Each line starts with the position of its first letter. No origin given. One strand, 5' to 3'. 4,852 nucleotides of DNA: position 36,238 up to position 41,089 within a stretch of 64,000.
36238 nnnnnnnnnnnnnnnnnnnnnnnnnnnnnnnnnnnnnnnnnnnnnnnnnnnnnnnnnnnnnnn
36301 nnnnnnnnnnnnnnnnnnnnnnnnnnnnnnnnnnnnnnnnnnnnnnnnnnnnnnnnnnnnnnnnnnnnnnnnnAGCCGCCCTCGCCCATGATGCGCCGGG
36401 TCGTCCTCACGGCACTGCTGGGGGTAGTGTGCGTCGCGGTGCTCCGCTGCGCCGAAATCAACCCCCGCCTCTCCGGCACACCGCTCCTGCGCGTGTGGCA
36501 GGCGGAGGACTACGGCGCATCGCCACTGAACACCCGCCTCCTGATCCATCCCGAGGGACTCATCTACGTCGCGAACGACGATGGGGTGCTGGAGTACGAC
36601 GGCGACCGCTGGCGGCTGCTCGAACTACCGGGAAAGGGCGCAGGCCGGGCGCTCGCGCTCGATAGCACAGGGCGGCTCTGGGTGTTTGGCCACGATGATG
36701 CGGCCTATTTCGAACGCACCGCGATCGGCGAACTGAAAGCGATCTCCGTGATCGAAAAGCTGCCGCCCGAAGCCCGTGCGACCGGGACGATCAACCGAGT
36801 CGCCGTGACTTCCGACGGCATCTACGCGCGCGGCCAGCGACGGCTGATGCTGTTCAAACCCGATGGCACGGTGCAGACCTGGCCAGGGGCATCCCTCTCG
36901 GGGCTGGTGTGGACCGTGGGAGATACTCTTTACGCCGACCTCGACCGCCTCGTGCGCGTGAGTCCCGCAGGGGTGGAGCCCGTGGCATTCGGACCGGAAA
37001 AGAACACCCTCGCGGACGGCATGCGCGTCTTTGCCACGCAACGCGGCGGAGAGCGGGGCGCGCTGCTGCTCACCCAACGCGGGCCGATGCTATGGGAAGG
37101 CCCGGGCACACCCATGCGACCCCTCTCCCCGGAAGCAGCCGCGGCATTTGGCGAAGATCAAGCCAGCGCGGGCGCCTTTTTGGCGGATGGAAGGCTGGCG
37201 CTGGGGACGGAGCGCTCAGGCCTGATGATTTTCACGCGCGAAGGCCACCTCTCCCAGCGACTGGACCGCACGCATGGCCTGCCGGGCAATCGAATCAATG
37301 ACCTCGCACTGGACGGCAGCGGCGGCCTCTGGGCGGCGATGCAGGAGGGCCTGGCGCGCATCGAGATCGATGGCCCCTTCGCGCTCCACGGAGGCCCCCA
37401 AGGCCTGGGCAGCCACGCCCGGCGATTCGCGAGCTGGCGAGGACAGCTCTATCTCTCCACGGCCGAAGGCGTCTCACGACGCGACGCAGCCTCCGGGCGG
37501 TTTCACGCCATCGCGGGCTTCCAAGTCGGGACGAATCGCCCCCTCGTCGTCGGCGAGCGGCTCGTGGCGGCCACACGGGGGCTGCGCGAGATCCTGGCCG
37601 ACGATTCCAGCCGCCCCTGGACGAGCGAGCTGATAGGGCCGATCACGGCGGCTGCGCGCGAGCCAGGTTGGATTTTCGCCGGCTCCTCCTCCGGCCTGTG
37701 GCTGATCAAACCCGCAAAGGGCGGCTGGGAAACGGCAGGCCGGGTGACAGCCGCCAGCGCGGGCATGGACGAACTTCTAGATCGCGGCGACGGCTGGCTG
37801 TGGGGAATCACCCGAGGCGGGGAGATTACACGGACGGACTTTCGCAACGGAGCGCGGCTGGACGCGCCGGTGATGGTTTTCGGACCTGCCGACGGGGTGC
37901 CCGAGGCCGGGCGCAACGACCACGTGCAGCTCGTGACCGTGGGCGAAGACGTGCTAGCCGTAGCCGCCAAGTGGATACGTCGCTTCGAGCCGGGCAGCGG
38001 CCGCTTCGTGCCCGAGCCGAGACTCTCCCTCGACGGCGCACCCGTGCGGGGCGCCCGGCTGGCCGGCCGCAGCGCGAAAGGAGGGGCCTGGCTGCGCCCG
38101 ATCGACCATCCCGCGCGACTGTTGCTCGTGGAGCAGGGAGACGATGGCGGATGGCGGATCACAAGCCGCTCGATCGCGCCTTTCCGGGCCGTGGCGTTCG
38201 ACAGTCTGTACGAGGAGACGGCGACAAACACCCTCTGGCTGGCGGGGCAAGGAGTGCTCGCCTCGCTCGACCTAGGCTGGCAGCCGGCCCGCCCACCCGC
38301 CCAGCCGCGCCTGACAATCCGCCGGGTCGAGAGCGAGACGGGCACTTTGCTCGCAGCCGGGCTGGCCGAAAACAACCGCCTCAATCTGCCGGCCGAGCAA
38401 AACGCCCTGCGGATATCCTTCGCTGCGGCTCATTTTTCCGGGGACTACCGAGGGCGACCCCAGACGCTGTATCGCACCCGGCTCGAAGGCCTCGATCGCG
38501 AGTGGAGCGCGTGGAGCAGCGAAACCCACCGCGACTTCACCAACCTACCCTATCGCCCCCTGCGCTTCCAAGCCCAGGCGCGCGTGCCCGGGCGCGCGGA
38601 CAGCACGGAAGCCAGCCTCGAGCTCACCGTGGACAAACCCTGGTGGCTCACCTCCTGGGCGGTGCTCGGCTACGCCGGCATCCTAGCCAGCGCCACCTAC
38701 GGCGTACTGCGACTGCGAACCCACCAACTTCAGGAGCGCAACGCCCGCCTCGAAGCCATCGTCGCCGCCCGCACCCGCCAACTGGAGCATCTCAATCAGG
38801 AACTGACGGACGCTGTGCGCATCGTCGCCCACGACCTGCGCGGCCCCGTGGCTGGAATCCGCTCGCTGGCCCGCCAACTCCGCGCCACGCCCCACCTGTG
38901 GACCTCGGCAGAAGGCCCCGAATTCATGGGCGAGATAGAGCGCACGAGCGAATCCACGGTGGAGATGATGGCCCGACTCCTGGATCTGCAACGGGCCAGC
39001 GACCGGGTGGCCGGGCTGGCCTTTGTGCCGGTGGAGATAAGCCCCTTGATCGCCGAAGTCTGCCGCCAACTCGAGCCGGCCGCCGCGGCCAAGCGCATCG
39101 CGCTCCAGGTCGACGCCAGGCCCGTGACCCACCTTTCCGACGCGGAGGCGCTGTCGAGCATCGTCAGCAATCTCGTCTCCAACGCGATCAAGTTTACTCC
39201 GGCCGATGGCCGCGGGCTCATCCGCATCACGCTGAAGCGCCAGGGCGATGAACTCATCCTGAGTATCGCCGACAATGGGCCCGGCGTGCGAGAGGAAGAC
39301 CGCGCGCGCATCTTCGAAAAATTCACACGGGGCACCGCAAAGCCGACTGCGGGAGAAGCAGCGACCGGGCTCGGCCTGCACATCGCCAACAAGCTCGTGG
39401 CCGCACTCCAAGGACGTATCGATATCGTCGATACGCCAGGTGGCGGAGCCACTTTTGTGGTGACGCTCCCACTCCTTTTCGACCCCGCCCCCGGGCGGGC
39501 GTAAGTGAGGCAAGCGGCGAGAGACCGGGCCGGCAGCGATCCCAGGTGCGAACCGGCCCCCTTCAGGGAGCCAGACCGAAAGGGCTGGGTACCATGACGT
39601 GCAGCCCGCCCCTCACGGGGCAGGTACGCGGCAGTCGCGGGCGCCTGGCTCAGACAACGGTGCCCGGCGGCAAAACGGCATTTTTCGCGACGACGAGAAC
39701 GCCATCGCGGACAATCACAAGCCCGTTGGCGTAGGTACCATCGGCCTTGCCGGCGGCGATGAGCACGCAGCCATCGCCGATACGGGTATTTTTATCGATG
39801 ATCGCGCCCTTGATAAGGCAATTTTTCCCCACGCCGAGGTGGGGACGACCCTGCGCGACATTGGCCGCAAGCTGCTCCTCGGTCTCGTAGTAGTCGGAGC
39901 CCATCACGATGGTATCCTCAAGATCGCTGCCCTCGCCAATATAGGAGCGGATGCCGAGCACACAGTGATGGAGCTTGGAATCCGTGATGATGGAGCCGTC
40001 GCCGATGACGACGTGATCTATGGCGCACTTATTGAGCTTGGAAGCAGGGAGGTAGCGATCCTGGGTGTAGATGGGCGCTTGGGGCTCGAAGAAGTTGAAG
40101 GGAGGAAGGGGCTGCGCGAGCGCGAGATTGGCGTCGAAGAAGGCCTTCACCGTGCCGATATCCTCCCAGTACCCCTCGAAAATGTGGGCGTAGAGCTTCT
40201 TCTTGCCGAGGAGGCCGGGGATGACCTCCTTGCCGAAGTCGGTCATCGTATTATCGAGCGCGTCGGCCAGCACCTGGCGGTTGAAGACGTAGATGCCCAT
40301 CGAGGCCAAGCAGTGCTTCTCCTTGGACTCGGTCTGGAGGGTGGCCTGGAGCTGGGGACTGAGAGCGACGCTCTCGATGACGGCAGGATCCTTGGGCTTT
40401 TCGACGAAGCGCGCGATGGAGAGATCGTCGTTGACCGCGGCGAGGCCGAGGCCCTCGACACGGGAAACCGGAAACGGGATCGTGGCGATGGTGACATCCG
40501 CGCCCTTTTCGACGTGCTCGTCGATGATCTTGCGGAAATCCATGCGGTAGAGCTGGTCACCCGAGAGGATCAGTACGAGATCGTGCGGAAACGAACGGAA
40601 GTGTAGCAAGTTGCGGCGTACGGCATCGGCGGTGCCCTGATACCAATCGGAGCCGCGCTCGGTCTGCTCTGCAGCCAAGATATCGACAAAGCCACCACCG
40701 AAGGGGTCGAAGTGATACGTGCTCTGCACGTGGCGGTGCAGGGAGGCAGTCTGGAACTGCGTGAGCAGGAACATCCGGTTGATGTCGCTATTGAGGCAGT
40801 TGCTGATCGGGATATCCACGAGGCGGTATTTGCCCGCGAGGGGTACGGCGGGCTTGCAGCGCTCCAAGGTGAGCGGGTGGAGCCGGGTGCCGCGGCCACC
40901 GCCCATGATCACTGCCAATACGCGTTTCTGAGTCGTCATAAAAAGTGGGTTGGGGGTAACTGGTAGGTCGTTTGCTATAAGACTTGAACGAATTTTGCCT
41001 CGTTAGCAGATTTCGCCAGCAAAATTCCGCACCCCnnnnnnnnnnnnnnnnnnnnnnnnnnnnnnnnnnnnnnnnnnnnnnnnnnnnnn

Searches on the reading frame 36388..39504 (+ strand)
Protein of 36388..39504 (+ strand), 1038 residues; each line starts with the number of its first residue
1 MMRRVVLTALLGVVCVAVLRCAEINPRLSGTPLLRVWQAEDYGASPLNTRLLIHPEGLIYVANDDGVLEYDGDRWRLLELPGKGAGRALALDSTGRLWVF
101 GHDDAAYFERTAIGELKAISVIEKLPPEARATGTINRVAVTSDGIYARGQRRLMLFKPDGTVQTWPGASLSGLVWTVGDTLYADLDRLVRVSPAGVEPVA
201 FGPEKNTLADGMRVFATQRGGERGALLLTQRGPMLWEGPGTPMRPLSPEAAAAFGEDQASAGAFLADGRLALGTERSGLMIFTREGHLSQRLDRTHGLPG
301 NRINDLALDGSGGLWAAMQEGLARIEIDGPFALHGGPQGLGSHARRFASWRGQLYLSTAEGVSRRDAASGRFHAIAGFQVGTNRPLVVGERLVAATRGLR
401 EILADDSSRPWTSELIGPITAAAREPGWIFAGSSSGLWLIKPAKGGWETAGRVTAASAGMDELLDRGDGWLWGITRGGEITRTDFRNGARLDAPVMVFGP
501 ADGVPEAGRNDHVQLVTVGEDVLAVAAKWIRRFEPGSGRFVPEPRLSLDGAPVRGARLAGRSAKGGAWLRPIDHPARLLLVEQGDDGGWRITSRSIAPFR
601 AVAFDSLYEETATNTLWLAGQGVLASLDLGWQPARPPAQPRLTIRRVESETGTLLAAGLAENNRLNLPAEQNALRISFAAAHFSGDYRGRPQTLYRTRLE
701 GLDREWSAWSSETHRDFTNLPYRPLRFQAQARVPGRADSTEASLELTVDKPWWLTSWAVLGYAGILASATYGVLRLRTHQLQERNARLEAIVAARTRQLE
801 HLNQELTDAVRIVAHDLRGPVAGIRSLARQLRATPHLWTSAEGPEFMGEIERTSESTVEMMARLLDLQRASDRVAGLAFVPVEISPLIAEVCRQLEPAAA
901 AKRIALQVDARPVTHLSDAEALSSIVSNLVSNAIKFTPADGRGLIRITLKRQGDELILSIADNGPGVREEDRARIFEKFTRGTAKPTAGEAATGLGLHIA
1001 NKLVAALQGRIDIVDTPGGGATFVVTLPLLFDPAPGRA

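Call 10: search_protein_families(library=pfam, proteins=[window:36388-39504:+], max_evalue=0.00001)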
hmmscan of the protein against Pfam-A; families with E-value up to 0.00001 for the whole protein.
window:36388-39504:+ (1038 aa): 2 families
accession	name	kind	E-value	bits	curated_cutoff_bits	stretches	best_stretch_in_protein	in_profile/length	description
PF02518.31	HATPase_c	-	2.7e-27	95.8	26.4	1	918-1029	2-109/111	Histidine kinase-, DNA gyrase B-, and HSP90-like ATPase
PF00512.31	HisKA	-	2.7e-06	27.8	26.9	1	807-870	3-63/66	His Kinase A (phospho-acceptor) domain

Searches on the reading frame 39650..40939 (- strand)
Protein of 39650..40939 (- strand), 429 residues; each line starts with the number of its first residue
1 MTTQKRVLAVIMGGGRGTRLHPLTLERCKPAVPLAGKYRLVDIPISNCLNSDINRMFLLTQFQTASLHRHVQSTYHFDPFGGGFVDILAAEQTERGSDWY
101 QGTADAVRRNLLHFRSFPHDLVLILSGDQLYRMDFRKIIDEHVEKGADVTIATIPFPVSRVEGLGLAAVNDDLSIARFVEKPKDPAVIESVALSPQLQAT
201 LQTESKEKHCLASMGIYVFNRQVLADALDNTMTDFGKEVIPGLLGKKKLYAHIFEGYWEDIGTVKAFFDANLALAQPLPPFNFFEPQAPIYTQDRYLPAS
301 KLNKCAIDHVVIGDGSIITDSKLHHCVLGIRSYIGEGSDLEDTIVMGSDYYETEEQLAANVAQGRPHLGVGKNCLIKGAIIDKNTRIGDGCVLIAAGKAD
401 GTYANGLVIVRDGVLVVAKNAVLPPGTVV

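Call 10: search_protein_families(library=pfam, proteins=[window:39650-40939:-], max_evalue=0.00001)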
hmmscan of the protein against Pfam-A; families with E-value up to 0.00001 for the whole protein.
window:39650-40939:- (429 aa): 4 families
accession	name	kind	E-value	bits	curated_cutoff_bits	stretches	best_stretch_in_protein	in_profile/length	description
PF00483.29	NTP_transferase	-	1.2e-58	199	21.2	1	9-275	2-243/245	Nucleotidyl transferase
PF25247.1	LbH_GLGC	-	7.7e-46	155.8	27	1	295-428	1-135/135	GLGC left-handed parallel beta-helix domain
PF24894.1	Hexapep_GlmU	-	1.1e-07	32.4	23.3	0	303-415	12-102/104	GlmU-like, C-terminal hexapeptide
PF25084.1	LbH_EIF2B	-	2.3e-07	31.2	54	0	370-425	47-101/105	EIF2B subunit epsilon LbH domain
